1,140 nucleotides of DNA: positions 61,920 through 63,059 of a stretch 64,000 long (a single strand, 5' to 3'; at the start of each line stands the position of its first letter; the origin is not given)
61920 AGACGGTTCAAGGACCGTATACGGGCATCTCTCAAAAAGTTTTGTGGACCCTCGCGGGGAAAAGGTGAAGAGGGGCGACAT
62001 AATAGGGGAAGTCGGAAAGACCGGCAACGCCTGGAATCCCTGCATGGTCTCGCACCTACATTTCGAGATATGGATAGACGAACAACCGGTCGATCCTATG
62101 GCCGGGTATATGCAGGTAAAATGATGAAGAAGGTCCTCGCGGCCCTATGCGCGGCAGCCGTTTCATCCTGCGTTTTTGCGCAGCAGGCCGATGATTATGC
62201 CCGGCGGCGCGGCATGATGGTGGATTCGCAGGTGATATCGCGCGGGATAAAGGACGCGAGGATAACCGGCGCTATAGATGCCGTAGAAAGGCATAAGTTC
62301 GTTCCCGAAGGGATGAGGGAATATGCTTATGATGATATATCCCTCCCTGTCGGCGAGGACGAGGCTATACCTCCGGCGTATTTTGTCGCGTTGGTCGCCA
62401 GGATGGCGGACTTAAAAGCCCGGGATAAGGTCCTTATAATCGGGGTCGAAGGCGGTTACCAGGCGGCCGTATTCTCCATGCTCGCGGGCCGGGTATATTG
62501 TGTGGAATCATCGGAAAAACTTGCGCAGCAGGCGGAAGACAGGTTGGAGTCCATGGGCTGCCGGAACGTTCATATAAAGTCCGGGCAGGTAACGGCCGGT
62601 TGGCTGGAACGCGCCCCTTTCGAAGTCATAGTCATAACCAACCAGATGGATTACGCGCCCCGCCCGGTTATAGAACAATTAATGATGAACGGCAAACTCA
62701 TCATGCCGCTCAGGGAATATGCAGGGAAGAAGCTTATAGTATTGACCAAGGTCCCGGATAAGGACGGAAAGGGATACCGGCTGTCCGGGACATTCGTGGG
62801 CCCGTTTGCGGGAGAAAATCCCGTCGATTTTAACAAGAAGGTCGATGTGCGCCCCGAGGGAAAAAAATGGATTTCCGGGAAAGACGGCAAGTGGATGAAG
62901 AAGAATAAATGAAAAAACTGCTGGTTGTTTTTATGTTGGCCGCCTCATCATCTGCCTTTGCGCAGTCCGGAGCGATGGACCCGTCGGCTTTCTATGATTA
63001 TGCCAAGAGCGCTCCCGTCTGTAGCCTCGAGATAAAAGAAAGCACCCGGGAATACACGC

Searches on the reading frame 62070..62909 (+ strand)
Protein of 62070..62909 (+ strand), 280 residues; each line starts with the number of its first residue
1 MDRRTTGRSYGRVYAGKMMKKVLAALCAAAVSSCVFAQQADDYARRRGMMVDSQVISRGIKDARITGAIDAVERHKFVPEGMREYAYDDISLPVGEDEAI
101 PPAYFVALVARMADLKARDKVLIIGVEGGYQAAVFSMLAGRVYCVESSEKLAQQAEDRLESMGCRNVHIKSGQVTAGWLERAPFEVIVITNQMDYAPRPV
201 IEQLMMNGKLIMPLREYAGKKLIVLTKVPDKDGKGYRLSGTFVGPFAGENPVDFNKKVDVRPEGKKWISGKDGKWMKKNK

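Call 83: search_protein_families(library=pfam, proteins=[window:62070-62909:+], max_evalue=0.0001)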
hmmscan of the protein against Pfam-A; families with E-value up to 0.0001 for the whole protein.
window:62070-62909:+ (280 aa): 2 families
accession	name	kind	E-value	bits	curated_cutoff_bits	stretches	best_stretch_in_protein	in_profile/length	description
PF01135.25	PCMT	-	1.4e-35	123.4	20.3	1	55-227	10-186/210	Protein-L-isoaspartate(D-aspartate) O-methyltransferase (PCMT)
PF13649.12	Methyltransf_25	-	2.2e-05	25.5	27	1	121-205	1-86/97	Methyltransferase domain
